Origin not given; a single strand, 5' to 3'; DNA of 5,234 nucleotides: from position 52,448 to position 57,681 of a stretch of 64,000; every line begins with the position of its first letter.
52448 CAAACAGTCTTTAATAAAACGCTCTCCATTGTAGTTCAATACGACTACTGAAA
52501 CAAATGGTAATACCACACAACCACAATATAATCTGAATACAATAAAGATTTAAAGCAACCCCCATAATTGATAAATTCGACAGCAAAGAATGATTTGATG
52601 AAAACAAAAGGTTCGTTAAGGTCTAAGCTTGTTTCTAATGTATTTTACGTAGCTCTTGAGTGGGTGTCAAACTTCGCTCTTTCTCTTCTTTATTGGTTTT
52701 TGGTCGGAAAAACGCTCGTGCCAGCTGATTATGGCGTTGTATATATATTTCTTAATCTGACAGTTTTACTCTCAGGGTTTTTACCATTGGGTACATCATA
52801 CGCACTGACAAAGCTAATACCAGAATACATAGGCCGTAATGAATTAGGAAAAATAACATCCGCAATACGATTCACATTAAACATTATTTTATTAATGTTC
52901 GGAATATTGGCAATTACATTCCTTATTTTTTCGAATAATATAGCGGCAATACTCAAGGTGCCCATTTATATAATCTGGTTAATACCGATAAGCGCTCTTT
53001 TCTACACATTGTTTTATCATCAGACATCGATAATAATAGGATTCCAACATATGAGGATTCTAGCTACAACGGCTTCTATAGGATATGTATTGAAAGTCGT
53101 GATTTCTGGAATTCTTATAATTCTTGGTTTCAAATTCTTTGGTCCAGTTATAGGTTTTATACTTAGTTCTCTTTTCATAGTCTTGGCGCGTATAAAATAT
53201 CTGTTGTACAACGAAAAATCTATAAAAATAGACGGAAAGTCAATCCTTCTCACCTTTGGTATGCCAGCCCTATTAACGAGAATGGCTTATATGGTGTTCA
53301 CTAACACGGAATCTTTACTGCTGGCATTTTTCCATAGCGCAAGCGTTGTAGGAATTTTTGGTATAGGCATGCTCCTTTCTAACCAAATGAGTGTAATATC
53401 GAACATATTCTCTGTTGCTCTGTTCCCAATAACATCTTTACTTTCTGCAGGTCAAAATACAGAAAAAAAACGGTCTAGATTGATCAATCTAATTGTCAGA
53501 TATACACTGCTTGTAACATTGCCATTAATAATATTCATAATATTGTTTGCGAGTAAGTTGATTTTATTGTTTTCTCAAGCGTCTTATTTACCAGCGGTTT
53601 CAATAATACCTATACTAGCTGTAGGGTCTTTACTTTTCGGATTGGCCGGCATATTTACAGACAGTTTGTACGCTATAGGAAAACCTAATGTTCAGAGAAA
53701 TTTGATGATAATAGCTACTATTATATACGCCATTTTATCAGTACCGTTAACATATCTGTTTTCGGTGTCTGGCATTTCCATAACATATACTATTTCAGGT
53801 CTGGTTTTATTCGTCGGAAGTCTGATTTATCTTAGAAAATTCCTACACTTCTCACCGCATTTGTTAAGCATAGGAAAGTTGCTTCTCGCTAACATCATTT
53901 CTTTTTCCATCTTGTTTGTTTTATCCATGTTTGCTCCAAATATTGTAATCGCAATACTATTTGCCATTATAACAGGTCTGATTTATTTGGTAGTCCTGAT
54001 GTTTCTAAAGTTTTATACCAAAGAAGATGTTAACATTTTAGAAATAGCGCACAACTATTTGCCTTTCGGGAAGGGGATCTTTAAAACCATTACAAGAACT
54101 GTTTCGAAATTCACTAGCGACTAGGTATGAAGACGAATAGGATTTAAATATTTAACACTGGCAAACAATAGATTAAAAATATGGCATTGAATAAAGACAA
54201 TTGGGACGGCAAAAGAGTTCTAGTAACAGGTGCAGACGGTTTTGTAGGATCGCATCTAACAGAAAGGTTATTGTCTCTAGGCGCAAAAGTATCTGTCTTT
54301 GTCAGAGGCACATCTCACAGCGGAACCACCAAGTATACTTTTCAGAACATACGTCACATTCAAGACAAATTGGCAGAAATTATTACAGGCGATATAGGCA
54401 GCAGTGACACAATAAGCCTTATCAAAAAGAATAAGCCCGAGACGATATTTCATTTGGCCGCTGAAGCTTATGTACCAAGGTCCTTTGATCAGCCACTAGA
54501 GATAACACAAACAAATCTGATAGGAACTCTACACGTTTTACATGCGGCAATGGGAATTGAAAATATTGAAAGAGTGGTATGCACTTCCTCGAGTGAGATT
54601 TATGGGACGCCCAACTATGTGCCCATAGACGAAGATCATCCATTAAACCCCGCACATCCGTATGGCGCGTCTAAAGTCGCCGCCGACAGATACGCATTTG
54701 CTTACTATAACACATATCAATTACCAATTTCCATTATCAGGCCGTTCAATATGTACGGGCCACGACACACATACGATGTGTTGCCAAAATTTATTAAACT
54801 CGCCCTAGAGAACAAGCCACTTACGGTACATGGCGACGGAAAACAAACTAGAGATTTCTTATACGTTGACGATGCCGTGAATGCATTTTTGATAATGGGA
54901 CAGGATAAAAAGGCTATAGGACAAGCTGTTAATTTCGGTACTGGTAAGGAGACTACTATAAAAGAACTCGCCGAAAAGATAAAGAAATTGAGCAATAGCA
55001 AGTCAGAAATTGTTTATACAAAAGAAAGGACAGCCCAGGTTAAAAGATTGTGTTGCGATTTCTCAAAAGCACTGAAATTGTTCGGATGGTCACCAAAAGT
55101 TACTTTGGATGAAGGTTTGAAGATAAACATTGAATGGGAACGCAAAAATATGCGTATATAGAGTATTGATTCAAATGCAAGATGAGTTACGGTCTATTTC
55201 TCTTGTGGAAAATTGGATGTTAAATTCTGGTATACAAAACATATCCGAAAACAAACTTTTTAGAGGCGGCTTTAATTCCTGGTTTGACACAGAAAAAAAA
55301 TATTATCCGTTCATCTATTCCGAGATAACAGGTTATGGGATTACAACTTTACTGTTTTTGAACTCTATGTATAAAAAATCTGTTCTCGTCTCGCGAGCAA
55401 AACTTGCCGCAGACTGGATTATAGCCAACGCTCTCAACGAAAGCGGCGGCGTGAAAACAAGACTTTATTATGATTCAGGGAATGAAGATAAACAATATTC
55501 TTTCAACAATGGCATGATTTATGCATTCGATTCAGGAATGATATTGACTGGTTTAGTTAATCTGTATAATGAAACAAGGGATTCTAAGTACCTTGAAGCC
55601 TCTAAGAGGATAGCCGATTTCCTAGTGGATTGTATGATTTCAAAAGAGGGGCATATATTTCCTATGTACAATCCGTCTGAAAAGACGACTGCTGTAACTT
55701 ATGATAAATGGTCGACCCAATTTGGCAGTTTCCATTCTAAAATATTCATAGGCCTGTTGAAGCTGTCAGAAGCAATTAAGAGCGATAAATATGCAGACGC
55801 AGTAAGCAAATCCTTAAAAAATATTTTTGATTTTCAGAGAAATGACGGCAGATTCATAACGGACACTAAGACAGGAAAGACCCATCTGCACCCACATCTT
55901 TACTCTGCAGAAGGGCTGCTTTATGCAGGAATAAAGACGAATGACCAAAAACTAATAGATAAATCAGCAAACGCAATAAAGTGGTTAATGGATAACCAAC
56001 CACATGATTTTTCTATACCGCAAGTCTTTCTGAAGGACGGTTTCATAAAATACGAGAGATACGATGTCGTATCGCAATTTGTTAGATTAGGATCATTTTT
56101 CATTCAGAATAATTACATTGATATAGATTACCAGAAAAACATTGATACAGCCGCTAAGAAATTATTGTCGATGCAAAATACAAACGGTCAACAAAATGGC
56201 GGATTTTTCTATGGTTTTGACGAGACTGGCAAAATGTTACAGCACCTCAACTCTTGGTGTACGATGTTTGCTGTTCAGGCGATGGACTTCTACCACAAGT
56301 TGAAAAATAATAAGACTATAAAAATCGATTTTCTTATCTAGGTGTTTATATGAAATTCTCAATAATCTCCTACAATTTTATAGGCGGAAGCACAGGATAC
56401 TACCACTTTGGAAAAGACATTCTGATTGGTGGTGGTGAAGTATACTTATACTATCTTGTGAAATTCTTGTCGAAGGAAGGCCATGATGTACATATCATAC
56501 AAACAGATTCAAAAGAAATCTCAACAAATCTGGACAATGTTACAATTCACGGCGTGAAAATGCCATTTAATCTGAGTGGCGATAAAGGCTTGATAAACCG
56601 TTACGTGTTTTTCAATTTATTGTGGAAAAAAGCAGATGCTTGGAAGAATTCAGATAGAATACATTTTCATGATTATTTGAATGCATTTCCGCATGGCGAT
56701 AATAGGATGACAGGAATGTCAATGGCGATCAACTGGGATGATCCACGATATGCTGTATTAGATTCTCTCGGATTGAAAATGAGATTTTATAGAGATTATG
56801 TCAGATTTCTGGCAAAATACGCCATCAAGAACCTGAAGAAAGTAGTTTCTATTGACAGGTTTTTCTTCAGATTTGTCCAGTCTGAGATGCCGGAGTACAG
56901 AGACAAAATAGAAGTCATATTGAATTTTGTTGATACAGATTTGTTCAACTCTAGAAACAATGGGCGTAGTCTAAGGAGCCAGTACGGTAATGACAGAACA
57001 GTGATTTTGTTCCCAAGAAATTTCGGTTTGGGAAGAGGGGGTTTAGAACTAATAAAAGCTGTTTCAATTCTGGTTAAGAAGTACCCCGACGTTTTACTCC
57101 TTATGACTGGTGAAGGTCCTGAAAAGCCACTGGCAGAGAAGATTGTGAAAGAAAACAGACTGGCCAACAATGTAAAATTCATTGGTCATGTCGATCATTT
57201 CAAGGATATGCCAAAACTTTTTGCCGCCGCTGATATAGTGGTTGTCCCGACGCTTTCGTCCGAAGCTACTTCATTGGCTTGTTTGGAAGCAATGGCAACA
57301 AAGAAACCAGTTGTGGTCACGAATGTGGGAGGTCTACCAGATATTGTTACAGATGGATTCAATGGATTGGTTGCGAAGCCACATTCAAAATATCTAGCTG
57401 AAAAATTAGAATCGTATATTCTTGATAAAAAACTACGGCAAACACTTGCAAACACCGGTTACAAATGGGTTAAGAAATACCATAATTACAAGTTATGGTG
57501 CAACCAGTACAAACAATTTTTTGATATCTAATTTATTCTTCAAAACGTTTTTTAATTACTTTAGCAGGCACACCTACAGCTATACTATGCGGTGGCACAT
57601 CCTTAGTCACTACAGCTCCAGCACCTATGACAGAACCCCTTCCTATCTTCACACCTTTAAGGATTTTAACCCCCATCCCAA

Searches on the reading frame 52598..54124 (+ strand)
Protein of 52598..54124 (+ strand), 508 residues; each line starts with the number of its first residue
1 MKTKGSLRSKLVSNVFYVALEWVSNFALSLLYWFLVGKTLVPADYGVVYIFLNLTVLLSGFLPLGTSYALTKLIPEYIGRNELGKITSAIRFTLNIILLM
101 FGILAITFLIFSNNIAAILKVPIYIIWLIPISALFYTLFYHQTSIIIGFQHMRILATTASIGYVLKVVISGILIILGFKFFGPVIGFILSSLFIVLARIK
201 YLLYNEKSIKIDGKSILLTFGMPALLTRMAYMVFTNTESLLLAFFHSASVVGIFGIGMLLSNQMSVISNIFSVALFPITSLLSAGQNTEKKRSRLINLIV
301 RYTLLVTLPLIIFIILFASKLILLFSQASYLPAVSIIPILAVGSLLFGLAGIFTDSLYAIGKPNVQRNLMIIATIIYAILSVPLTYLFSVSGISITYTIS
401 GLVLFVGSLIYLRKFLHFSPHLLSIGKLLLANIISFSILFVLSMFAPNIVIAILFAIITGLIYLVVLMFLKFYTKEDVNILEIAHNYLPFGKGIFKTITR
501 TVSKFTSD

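Call 24: search_protein_families(library=pfam, proteins=[window:52598-54124:+], max_evalue=0.001)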
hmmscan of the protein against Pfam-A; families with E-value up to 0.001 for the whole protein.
window:52598-54124:+ (508 aa): 3 families
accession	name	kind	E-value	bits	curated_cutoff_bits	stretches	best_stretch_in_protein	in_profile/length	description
PF01943.22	Polysacc_synt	-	8.7e-13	48.8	28.2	1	12-280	2-271/274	Polysaccharide biosynthesis protein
PF13440.11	Polysacc_synt_3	-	7.2e-09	35.7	23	1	40-334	6-292/293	Polysaccharide biosynthesis protein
PF01554.23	MatE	-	0.00022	21.4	24.9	0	223-386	1-160/161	MatE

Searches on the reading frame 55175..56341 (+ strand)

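Call 53: search_protein_families(library=pfam, proteins=[window:55175-56341:+], max_evalue=0.00001)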
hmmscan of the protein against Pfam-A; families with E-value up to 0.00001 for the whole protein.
window:55175-56341:+ (388 aa): 2 families
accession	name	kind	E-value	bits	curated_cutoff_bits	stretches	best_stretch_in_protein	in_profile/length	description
PF07470.19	Glyco_hydro_88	-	1.9e-07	30.9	26.6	0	103-156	14-67/352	Glycosyl Hydrolase Family 88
PF03663.20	Glyco_hydro_76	-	4.1e-07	30.3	25.9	1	68-168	172-266/366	Glycosyl hydrolase family 76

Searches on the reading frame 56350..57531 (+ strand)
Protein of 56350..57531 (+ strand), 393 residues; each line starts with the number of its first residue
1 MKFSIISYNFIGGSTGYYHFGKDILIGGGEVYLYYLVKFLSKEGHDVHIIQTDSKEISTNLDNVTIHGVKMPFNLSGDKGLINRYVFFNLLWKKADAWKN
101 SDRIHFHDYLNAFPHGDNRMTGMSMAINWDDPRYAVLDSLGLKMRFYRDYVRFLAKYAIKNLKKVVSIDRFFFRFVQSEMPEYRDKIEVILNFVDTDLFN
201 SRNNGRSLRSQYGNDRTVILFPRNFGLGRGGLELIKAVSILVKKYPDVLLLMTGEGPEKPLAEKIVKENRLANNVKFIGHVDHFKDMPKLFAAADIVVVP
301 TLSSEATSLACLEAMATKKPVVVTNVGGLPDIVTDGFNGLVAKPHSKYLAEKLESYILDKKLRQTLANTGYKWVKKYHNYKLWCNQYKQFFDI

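Call 53: search_protein_families(library=pfam, proteins=[window:56350-57531:+], max_evalue=0.00001)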
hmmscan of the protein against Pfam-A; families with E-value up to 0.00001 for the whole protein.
window:56350-57531:+ (393 aa): 4 families
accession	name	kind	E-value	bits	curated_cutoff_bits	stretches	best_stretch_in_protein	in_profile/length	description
PF00534.26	Glycos_transf_1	-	1.4e-33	116.3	26.4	1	214-373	13-172/172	Glycosyl transferases group 1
PF13692.12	Glyco_trans_1_4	-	5e-27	95.3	27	1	231-356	17-139/142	Glycosyl transferases group 1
PF13439.12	Glyco_transf_4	-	3.6e-15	56.8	28.5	1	26-197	1-169/170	Glycosyltransferase Family 4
PF13524.12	Glyco_trans_1_2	-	5e-11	43.2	25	1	269-386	27-141/144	Glycosyl transferase-like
